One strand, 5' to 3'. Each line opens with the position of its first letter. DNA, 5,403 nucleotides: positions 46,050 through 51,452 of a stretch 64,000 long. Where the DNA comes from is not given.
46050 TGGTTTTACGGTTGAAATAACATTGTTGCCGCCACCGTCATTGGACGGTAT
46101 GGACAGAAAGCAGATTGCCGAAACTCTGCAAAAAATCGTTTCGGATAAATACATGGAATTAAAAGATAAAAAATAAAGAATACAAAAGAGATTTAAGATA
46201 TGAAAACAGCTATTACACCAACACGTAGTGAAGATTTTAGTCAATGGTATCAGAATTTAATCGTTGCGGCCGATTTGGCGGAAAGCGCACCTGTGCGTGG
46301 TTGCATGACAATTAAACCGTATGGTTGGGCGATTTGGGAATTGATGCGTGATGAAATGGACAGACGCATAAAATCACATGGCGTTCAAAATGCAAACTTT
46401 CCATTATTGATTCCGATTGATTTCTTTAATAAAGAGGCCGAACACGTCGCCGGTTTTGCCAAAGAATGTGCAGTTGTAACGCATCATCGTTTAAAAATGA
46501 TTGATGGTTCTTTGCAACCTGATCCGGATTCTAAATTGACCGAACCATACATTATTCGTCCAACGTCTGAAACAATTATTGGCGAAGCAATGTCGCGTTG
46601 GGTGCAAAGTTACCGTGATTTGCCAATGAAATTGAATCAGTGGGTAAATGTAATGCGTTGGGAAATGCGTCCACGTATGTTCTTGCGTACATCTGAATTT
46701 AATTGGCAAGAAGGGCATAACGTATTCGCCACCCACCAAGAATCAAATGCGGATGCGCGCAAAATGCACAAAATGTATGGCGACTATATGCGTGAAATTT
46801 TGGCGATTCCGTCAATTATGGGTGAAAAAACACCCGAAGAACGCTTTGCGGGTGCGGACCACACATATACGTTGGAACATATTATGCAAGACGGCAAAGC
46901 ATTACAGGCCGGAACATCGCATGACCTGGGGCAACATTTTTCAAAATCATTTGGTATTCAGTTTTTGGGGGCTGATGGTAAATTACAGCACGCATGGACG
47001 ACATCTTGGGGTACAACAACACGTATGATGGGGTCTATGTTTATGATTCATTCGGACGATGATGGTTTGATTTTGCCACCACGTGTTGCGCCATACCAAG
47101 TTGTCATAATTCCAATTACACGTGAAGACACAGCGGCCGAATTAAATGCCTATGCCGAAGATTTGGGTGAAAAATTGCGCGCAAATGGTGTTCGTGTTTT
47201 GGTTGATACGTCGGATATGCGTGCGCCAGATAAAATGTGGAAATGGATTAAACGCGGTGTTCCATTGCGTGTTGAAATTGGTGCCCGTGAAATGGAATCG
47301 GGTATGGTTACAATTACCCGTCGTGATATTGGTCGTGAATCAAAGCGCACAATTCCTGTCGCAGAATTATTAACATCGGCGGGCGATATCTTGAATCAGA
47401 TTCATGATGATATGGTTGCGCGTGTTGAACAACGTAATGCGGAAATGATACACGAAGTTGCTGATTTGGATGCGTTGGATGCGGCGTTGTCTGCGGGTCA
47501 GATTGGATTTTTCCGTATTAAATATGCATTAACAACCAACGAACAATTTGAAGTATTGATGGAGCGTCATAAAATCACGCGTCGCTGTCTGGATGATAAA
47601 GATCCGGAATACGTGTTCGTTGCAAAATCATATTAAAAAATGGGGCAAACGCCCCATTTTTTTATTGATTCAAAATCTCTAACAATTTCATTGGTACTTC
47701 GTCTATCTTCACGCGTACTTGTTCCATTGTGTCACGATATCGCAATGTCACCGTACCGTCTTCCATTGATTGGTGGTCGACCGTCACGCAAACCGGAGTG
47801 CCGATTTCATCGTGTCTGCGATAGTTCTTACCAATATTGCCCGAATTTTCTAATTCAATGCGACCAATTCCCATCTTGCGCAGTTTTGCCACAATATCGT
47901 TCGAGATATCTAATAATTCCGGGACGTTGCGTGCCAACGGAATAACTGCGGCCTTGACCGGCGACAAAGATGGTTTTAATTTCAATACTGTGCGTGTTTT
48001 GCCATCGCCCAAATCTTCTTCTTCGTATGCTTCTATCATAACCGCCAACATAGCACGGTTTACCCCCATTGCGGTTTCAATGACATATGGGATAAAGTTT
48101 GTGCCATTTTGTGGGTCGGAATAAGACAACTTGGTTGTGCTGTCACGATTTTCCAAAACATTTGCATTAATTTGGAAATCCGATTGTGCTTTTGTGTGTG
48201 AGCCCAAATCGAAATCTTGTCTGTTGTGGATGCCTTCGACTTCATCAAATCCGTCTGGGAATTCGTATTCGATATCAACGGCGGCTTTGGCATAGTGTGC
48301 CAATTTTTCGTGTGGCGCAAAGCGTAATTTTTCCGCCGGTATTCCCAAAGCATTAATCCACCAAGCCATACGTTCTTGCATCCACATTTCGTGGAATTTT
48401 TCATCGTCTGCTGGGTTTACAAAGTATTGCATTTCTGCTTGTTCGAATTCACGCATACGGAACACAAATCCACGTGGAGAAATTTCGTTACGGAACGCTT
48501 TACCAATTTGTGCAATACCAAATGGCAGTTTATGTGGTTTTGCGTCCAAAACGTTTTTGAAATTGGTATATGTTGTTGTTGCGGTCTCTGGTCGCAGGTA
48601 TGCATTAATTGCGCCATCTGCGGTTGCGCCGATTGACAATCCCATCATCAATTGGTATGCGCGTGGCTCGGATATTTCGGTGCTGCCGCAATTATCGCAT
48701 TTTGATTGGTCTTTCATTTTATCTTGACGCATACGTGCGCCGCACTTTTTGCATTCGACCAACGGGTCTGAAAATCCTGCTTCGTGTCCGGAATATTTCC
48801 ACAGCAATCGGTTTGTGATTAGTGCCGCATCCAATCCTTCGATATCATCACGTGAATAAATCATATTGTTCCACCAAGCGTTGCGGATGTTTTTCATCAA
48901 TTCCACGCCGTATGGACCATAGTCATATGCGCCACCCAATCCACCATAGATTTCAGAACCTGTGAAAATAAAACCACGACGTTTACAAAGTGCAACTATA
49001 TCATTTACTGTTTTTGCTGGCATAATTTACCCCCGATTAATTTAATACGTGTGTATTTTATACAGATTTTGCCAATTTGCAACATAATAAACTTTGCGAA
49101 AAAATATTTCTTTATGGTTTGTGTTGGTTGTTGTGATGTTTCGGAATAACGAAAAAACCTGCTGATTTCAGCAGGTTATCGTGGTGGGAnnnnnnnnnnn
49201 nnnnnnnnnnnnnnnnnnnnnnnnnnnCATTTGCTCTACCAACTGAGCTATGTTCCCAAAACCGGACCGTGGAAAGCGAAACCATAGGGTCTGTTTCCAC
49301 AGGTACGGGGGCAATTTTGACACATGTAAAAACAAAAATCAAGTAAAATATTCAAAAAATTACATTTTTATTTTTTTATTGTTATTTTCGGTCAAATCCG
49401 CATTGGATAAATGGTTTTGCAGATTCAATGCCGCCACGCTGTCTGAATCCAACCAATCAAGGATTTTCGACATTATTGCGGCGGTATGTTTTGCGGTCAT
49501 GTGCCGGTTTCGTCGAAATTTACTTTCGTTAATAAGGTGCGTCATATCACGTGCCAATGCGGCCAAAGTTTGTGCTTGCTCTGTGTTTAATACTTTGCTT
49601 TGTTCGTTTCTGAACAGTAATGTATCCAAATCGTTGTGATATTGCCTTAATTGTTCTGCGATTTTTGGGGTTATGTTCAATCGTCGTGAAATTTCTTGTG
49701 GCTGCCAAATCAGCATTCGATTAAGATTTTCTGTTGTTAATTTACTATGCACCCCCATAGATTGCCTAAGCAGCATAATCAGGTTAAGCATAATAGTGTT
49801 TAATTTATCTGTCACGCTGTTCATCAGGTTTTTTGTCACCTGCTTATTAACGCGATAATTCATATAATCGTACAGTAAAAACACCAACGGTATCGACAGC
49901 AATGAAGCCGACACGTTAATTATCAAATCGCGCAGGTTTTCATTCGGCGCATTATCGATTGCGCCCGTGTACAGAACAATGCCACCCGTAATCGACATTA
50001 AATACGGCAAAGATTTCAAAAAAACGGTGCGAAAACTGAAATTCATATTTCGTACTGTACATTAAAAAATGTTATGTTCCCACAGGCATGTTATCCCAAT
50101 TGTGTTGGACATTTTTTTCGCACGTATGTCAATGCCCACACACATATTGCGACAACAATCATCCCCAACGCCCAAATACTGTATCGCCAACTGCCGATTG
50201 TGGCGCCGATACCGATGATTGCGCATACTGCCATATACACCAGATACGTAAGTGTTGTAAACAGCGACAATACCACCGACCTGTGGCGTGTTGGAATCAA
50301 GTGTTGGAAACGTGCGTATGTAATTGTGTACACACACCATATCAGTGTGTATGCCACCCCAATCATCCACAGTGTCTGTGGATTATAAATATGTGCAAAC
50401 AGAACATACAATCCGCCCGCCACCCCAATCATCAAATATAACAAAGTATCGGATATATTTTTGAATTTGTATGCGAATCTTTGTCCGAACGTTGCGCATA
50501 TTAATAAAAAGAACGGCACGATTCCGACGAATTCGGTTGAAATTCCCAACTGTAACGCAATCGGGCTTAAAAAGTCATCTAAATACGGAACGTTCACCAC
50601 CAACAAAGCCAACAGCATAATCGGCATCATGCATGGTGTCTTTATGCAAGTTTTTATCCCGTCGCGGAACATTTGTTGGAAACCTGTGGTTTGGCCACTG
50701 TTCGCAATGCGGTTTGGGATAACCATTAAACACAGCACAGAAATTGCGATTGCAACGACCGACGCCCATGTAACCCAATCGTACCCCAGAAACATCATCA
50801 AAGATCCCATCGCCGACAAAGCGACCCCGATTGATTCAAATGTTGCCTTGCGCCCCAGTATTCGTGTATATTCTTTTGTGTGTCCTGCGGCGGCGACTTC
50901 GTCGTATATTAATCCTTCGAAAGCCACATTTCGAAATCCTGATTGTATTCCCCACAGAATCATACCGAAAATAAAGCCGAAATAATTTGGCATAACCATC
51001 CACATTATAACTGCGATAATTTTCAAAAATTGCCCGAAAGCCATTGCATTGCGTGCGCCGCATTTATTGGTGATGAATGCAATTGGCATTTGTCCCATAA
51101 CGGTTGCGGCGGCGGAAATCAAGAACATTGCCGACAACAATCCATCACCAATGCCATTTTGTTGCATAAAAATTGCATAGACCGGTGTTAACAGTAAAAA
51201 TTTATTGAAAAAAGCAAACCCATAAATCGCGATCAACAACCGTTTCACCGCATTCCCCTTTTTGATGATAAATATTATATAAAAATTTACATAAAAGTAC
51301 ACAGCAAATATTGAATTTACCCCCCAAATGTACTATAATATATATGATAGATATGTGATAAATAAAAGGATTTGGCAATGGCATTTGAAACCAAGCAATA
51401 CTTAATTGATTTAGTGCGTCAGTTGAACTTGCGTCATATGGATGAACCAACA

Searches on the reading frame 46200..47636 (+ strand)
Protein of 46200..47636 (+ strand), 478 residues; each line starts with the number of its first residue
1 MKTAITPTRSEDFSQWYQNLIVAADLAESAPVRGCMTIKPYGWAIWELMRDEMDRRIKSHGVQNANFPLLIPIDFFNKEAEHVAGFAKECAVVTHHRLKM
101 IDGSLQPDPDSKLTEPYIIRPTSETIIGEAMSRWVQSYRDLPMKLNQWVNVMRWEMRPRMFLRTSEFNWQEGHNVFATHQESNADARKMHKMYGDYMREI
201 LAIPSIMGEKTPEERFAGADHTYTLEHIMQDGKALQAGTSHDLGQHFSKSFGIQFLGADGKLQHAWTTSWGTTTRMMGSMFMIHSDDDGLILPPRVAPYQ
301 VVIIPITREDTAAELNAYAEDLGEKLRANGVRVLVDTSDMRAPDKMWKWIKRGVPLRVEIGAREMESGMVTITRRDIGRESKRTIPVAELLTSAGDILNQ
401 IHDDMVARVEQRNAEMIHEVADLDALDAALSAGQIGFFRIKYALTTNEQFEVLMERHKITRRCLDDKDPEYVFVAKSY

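Call 86: search_protein_families(library=pfam, proteins=[window:46200-47636:+], max_evalue=0.0001)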
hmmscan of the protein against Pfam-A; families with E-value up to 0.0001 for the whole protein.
window:46200-47636:+ (478 aa): 2 families
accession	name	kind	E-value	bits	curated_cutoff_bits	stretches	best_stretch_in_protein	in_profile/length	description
PF03129.25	HGTP_anticodon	-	3.6e-18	66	21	1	300-391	1-88/94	Anticodon binding domain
PF00587.30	tRNA-synt_2b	-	8.7e-15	55.7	29.3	1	114-279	8-174/179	tRNA synthetase class II core domain (G, H, P, S and T)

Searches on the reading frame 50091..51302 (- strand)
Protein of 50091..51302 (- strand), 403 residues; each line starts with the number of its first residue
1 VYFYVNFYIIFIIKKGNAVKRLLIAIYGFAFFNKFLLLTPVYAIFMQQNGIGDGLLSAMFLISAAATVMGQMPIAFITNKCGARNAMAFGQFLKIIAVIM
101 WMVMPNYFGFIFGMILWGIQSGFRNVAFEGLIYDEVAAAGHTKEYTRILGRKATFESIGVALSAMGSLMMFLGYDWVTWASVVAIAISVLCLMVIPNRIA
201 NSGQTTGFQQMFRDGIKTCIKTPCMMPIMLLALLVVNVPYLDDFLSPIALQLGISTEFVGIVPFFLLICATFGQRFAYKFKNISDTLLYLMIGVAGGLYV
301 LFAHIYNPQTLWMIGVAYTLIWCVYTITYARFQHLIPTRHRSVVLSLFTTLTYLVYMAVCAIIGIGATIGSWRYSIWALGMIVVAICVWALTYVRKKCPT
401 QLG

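Call 86: search_protein_families(library=pfam, proteins=[window:50091-51302:-], max_evalue=0.0001)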
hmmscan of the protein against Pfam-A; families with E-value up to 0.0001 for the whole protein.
window:50091-51302:- (403 aa): 1 family
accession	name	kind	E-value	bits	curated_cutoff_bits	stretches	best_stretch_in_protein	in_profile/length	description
PF07690.21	MFS_1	-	4.2e-16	59.2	33.4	1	25-356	3-343/347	Major Facilitator Superfamily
